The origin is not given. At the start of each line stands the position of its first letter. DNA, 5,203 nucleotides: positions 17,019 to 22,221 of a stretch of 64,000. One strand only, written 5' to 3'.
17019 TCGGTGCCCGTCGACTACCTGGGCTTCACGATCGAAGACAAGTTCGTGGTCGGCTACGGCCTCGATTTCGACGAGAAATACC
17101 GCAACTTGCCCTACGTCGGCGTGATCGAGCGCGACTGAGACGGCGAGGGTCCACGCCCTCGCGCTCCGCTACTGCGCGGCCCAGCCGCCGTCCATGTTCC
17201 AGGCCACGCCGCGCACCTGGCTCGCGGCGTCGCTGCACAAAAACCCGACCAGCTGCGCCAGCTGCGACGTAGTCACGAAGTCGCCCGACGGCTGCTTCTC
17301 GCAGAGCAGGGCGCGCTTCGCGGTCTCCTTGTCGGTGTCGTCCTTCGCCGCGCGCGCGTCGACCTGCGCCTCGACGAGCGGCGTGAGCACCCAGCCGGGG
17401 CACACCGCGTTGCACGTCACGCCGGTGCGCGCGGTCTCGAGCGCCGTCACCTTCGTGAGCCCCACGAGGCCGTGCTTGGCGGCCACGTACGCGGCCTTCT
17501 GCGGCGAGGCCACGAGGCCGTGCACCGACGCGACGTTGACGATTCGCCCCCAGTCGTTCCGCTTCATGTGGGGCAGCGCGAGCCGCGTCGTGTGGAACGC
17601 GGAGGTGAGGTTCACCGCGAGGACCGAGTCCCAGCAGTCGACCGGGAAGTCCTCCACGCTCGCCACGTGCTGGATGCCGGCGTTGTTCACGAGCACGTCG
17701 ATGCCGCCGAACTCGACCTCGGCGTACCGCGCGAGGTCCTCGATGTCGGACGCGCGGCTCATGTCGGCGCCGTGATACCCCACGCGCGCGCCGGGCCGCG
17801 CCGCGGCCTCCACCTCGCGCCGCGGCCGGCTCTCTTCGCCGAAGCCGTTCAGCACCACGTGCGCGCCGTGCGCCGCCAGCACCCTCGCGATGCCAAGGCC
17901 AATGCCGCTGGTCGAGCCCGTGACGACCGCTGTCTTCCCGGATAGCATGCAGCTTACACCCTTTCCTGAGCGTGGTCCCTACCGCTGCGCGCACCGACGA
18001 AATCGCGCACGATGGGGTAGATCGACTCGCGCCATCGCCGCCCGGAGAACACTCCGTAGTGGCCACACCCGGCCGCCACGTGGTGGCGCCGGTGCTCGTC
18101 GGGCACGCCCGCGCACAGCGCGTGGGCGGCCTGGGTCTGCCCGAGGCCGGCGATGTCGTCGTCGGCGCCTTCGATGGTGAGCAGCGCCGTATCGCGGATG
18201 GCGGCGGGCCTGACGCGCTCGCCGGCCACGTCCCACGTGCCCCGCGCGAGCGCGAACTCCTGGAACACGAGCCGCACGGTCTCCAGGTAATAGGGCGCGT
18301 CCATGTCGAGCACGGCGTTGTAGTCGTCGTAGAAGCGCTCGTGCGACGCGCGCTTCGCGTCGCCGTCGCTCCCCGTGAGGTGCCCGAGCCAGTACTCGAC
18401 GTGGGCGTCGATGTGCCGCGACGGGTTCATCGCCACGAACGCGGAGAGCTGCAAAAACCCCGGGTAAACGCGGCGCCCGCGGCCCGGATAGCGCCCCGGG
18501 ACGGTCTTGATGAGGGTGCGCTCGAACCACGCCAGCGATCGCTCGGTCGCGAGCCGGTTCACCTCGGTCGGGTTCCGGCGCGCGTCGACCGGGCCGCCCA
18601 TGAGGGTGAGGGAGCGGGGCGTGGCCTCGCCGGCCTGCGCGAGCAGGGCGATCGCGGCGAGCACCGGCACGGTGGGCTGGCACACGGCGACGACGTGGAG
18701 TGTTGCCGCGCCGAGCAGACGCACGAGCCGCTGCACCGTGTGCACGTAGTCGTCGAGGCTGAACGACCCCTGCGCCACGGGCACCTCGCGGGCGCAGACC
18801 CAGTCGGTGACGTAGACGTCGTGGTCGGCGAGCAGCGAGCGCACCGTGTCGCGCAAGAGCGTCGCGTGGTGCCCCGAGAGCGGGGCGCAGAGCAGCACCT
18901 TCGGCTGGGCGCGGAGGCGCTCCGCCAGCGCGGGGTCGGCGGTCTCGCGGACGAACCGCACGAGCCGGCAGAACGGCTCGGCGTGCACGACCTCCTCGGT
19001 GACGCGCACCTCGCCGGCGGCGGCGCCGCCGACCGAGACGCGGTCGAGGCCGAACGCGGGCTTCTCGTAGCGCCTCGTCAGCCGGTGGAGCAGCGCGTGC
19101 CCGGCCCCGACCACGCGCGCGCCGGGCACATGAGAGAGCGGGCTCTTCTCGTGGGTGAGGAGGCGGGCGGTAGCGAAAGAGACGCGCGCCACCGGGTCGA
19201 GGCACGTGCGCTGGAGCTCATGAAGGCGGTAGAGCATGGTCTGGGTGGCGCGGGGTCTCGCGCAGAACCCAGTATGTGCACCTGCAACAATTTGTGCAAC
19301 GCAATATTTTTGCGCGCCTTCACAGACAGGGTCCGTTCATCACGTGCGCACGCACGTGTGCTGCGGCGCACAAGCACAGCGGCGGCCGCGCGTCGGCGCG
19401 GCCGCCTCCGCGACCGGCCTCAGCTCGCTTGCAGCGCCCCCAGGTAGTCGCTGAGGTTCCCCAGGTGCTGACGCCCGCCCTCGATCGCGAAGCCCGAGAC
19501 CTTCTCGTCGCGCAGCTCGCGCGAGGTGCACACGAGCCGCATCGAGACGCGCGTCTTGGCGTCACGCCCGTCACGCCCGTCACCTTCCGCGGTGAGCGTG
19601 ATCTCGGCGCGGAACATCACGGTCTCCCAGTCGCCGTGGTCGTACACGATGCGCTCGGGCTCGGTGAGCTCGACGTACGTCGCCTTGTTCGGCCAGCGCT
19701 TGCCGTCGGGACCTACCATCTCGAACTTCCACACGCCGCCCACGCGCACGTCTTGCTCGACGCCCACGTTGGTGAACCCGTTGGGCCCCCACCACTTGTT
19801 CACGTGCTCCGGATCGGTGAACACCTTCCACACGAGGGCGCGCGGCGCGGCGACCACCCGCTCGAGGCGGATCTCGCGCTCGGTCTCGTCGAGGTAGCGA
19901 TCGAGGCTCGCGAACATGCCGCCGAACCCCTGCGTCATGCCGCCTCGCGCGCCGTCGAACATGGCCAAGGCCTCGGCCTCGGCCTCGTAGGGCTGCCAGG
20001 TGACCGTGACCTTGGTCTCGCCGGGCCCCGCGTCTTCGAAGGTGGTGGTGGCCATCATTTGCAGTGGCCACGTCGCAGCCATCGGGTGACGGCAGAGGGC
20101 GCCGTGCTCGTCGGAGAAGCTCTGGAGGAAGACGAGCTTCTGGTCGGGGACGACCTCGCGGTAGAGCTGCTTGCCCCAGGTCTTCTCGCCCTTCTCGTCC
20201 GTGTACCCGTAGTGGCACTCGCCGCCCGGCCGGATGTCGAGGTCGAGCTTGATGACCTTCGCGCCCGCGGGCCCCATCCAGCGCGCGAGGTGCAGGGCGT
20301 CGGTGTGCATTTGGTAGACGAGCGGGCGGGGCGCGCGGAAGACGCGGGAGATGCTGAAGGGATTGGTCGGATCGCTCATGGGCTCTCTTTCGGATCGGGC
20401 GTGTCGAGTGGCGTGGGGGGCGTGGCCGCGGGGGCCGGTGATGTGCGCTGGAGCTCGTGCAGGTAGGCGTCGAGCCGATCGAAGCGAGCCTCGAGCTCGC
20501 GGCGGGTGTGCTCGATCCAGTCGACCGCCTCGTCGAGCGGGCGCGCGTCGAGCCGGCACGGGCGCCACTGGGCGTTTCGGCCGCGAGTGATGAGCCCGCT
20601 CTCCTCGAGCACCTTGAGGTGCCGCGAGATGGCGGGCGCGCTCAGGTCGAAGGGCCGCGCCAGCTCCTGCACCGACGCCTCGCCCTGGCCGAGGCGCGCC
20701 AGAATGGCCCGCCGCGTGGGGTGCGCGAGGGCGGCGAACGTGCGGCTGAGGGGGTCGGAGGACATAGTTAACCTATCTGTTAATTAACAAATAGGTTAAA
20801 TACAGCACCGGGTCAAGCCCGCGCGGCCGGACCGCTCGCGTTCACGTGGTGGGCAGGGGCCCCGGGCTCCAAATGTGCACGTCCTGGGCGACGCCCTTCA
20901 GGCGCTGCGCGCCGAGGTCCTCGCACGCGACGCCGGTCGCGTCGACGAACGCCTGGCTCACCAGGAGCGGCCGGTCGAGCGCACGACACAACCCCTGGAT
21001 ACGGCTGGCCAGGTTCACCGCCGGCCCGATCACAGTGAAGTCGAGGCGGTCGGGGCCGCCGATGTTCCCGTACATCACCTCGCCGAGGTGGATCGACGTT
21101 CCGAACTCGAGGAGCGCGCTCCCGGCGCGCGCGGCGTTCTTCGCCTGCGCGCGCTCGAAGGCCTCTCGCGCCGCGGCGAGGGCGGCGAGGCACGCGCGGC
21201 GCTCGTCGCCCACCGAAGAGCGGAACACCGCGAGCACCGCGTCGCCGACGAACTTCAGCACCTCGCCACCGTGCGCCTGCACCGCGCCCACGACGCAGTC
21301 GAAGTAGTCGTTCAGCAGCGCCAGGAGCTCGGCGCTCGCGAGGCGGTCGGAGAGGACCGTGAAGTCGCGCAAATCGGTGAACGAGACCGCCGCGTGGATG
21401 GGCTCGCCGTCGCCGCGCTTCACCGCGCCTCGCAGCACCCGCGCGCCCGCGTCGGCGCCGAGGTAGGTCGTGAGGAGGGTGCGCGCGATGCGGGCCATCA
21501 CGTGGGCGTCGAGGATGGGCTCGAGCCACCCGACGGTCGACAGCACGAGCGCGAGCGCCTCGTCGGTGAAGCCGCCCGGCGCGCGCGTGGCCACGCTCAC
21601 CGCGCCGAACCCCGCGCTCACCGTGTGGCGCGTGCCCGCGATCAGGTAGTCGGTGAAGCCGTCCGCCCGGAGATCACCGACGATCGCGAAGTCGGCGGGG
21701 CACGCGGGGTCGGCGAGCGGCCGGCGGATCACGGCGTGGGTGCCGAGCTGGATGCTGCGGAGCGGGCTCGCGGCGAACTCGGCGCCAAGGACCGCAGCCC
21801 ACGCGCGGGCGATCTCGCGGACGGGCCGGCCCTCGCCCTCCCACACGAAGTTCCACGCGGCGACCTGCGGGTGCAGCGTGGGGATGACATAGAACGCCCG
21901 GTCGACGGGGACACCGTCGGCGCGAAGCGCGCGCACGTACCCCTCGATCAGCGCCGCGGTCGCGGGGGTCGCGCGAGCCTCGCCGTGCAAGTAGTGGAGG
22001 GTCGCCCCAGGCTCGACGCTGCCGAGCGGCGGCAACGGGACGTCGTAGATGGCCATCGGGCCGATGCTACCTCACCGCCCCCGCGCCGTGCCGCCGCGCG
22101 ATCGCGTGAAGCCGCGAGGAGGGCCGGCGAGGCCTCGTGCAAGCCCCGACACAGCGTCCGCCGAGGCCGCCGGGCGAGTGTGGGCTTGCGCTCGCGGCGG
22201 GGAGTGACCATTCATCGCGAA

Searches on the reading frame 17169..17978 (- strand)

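Call 12: search_protein_families(library=pfam, proteins=[window:17169-17978:-], max_evalue=0.01)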
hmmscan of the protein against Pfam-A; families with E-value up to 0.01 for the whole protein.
window:17169-17978:- (269 aa): 5 families
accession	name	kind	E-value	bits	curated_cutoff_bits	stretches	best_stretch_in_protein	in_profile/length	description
PF00106.31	adh_short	-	5.3e-55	186.4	26.6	1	15-206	1-191/195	short chain dehydrogenase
PF13561.12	adh_short_C2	-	4.3e-54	184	27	1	23-266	5-235/236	Enoyl-(Acyl carrier protein) reductase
PF08659.16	KR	-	6.2e-13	49.5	22.6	1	16-171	2-156/180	KR domain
PF23441.1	SDR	-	0.001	19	27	0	12-211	5-208/258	SDR-like rossmann domain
PF01370.27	Epimerase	-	0.0065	16.3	20.9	0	18-130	2-104/240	NAD dependent epimerase/dehydratase family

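Call 72: search_protein_families(library=padloc, proteins=[window:17169-17978:-], max_evalue=0.00001)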
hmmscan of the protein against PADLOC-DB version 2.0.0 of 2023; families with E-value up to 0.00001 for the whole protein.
window:17169-17978:- (269 aa): 0 families

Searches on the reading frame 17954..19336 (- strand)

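Call 12: search_protein_families(library=pfam, proteins=[window:17954-19336:-], max_evalue=0.01)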
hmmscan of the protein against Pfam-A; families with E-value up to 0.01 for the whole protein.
window:17954-19336:- (460 aa): 1 family
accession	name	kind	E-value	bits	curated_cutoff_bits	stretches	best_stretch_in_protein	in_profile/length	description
PF06850.17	PHB_depo_C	-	9.9e-88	293.4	27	1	247-448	1-200/203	PHB de-polymerase C-terminus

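Call 72: search_protein_families(library=padloc, proteins=[window:17954-19336:-], max_evalue=0.00001)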
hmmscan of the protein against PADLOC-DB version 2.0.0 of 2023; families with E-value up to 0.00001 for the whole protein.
window:17954-19336:- (460 aa): 0 families

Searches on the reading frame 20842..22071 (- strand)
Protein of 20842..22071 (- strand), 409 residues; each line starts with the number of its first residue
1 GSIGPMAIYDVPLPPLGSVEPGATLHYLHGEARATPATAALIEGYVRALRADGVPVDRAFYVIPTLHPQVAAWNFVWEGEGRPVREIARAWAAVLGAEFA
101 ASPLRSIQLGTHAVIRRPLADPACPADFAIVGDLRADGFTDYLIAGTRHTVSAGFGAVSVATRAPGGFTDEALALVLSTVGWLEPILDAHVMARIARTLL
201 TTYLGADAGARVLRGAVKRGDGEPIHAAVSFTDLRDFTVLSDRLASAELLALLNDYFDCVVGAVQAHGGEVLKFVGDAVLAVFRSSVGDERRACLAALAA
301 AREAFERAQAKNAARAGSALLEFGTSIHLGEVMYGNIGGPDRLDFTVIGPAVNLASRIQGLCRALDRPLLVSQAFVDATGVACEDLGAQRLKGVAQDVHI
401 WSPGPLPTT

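Call 12: search_protein_families(library=pfam, proteins=[window:20842-22071:-], max_evalue=0.01)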
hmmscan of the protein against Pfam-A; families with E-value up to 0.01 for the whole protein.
window:20842-22071:- (409 aa): 1 family
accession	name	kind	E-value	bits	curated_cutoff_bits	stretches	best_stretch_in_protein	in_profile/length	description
PF00211.25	Guanylate_cyc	-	1.7e-10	41.2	21.9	1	228-361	10-139/183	Adenylate and Guanylate cyclase catalytic domain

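Call 28: search_solved_structures(query=window:20842-22071:-, max_evalue=0.00001, show_alignments=4)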
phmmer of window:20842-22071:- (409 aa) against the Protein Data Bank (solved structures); distinct sequences matched with E-value up to 0.00001: 19.
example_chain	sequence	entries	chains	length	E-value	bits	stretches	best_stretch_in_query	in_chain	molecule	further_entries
5mbg_A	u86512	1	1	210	1.8e-20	76.8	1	225-401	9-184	Beta subunit of photoactivated adenylyl cyclase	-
5x4t_A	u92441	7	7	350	4.8e-20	75.4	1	225-401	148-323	Photoactivated adenylyl cyclase | Family 3 adenylate cyclase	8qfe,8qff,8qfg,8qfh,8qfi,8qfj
9f1z_A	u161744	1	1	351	4.8e-20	75.4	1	225-401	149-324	Family 3 adenylate cyclase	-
5x4u_A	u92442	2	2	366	5.4e-20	75.2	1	225-401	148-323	Photoactivated adenylyl cyclase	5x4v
4yus_A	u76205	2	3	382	5.9e-20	75.1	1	225-401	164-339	Family 3 adenylate cyclase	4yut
5mbj_A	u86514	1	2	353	6.1e-20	75.1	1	225-401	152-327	Beta subunit of photoactivated adenylyl cyclase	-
5m27_A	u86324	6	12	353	6.2e-20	75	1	225-401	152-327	Beta subunit of photoactivated adenylyl cyclase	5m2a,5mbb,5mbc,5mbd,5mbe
5mbk_A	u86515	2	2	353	6.2e-20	75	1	225-401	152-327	Beta subunit of photoactivated adenylyl cyclase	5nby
9f1w_A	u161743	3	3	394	6.4e-20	75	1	225-401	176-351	Family 3 adenylate cyclase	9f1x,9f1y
5mbh_A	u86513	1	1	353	9.2e-19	71.2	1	225-401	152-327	Beta subunit of photoactivated adenylyl cyclase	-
2w01_A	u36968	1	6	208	2e-18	70.1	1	220-402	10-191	ADENYLATE CYCLASE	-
3r5g_A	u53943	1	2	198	2.6e-18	69.7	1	228-401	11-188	CyaB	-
6fht_A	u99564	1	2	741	3e-18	69.5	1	215-402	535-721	Bacteriophytochrome,Adenylate cyclase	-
1wc0_A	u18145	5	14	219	3.8e-15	59.3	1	214-362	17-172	ADENYLATE CYCLASE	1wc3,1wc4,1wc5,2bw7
1wc1_A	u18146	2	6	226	1.3e-14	57.5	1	223-362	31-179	ADENYLATE CYCLASE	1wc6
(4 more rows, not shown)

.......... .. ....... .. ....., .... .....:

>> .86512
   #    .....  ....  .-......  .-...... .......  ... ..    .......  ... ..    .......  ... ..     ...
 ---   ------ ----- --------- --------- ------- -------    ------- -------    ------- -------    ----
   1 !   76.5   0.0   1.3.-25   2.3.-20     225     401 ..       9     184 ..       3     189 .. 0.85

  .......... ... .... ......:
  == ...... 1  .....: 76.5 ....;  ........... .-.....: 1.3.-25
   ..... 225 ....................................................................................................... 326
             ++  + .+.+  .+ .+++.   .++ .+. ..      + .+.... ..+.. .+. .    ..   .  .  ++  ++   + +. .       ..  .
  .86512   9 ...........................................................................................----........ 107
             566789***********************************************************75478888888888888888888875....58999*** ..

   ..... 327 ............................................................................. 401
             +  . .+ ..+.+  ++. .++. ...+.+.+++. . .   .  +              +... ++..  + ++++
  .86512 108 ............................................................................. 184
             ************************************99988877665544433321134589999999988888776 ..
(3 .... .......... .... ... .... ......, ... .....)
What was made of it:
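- A canonical cyclase in the same window, at 20842-22071, keeps all of these motifs (call 28).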

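Call 72: search_protein_families(library=padloc, proteins=[window:20842-22071:-], max_evalue=0.00001)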
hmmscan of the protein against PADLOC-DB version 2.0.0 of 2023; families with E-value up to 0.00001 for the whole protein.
window:20842-22071:- (409 aa): 5 families
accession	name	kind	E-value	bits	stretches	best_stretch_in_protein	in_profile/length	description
PDLC00734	PycC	-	1.7e-22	78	1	205-358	168-320/374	Pycsar cyclase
PDLC02367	PycC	-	6.1e-15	53.3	1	221-373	38-186/226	-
PDLC00766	PycC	-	1.3e-08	32.6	1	221-361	38-179/232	Pycsar cyclase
PDLC00764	PycC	-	2.8e-08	31.1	1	226-301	94-169/449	Pycsar cyclase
PDLC02370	PycC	-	9.2e-08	29.8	1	226-359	81-220/340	-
